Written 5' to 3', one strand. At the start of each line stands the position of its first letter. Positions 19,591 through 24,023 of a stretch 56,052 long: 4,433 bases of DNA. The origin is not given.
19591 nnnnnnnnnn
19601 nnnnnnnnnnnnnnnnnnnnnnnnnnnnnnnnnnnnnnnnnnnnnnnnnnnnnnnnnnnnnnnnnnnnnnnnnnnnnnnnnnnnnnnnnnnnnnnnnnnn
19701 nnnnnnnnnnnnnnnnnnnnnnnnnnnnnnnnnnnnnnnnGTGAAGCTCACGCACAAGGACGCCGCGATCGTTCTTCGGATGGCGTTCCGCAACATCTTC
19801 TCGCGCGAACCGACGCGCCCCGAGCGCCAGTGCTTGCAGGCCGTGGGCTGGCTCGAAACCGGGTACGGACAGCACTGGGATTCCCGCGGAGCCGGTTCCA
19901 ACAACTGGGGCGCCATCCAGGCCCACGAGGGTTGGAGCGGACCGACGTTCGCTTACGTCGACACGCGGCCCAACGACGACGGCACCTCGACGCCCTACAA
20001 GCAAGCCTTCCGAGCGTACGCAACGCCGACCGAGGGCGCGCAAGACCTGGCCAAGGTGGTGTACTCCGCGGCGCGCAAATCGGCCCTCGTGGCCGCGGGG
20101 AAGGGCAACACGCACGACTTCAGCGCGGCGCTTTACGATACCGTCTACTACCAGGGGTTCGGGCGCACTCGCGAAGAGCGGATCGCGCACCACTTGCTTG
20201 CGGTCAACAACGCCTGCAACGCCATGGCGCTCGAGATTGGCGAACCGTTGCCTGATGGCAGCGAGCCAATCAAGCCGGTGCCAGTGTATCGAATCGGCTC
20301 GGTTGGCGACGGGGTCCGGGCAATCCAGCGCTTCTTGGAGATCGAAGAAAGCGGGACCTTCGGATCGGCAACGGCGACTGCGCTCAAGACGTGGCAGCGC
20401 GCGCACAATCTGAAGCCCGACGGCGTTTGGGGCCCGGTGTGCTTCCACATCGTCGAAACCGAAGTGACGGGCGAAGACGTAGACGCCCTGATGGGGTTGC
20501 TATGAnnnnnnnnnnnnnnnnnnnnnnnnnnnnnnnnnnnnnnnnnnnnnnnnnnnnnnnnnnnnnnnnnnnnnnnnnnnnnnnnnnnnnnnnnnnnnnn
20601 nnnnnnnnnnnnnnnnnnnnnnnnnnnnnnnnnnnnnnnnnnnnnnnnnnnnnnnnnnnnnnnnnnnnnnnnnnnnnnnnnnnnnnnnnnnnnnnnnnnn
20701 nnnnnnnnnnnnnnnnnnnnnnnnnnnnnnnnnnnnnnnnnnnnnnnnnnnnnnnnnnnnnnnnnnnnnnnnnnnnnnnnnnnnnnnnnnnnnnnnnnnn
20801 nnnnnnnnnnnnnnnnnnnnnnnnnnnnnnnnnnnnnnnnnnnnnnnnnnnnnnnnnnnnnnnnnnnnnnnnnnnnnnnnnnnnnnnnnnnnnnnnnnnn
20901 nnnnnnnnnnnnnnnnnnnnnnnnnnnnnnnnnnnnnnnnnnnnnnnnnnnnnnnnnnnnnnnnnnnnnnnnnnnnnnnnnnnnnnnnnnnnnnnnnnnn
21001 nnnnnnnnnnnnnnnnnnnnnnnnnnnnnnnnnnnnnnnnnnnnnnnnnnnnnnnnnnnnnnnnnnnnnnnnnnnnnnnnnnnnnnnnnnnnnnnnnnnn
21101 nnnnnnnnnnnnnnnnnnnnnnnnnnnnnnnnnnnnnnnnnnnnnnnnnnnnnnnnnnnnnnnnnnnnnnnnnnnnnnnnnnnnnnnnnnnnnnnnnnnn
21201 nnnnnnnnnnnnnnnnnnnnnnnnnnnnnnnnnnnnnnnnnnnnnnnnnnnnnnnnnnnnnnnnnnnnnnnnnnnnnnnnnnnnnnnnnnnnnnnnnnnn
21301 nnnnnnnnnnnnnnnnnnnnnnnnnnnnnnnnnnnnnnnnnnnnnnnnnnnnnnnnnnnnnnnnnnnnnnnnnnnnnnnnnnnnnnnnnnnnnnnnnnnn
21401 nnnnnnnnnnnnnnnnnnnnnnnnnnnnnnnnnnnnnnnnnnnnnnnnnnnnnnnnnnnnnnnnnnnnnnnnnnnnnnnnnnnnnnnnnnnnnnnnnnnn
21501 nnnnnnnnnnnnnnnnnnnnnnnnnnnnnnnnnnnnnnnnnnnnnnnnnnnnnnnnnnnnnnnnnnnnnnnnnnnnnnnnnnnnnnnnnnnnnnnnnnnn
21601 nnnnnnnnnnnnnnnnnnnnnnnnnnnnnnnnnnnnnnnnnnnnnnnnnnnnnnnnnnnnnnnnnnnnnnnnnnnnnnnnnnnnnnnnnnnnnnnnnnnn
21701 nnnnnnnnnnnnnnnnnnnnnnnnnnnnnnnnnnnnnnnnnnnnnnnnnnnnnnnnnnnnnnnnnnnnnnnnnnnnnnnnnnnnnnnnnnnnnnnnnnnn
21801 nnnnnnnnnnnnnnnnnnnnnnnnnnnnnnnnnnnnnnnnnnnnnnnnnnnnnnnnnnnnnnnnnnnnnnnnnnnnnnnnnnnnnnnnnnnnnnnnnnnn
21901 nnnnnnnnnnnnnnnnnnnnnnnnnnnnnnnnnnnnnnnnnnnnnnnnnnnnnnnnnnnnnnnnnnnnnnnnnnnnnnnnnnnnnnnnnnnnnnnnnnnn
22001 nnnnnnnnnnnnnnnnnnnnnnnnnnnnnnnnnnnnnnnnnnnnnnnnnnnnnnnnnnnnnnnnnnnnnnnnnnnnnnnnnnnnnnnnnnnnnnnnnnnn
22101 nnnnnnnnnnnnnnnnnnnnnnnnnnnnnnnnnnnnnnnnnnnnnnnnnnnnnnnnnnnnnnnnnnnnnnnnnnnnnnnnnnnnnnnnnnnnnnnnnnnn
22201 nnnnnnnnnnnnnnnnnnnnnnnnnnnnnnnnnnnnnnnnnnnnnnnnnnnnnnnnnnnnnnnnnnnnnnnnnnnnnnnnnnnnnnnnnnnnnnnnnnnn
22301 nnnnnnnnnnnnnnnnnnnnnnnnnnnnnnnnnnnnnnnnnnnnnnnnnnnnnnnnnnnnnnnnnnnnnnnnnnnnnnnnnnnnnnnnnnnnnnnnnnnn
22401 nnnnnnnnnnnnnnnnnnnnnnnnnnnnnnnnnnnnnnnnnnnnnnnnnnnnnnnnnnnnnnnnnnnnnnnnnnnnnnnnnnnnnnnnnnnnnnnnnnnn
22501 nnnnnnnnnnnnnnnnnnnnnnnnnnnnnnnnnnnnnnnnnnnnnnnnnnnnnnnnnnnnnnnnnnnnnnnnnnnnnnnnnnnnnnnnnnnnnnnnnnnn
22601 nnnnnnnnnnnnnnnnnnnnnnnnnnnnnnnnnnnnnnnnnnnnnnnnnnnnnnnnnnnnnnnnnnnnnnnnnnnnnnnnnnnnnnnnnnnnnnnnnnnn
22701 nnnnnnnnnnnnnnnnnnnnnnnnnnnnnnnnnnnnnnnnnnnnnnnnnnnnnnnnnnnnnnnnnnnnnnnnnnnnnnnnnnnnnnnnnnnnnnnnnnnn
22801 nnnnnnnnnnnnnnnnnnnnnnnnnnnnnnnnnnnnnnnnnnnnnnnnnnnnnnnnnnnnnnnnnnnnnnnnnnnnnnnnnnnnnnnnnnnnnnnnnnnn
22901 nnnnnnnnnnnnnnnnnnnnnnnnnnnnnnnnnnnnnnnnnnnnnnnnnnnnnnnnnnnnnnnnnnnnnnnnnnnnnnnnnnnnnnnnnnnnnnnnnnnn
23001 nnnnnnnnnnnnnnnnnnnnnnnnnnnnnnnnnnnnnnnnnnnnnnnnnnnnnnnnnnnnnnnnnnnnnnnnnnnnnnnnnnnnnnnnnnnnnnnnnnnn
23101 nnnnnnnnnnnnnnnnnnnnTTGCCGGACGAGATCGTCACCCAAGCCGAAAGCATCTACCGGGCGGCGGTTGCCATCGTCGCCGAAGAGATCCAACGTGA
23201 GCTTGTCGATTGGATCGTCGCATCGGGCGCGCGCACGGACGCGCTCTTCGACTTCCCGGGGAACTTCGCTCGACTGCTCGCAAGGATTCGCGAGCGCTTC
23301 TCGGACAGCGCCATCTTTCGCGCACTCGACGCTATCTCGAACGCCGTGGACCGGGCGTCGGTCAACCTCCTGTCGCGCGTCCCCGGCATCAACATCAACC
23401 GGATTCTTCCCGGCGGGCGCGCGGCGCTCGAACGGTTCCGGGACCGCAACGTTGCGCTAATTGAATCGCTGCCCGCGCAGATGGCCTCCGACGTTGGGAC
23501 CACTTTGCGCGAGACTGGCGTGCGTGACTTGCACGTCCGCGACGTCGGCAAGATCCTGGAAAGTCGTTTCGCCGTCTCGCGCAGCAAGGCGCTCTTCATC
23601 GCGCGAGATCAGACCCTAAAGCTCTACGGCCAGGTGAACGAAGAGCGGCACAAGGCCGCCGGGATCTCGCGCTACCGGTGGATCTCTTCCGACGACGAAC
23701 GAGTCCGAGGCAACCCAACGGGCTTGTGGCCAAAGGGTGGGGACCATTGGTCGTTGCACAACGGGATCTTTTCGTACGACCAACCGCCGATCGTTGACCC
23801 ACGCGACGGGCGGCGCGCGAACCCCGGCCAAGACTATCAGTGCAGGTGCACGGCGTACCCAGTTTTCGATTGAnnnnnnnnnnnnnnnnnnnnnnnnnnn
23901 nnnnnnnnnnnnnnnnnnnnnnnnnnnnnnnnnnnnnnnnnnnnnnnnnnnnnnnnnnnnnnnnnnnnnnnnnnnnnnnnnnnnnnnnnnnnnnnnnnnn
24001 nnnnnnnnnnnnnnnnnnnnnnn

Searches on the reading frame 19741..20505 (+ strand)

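Call 67: search_protein_families(library=phrogs, proteins=[window:19741-20505:+], max_evalue=0.001)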
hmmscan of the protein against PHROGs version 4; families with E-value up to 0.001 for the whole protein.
window:19741-20505:+ (254 aa): 3 families
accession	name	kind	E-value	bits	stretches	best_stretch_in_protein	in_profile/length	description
phrog_3513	-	lysis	8.9e-07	28.2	1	38-131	674-763/1434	endolysin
phrog_1224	-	head and packaging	1.7e-06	28.5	1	184-237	5-63/438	endolysin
phrog_2649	-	lysis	2.6e-05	25.2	1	173-233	165-230/261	endolysin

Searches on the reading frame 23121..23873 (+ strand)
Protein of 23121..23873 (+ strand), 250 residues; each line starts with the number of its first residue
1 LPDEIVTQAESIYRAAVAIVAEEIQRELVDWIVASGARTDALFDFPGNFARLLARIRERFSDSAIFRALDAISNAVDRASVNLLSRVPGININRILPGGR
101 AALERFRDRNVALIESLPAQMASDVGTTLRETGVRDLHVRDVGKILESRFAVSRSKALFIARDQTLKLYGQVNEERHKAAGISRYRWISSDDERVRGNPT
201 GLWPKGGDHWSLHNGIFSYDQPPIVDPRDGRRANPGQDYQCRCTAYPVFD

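Call 67: search_protein_families(library=phrogs, proteins=[window:23121-23873:+], max_evalue=0.001)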
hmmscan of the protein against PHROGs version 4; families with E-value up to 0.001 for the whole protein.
window:23121-23873:+ (250 aa): 7 families
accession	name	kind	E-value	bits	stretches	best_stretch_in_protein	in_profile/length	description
phrog_324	-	head and packaging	4e-39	136.1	1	9-250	78-319/624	head morphogenesis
phrog_4529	-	head and packaging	1.3e-23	85.1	1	138-250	186-289/533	minor head protein and DNA pilot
phrog_15127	-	head and packaging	6.2e-20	72.2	1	100-241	108-244/602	head protein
phrog_595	-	head and packaging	6e-12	46.6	1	135-250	199-299/513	head maturation protease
phrog_115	-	head and packaging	3.3e-05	24.2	1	135-250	220-319/665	minor head protein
phrog_2468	-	head and packaging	6.4e-05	23.6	1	150-250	178-274/303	head morphogenesis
phrog_6577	-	unknown function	6.5e-05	22.4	1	112-248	106-229/1066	-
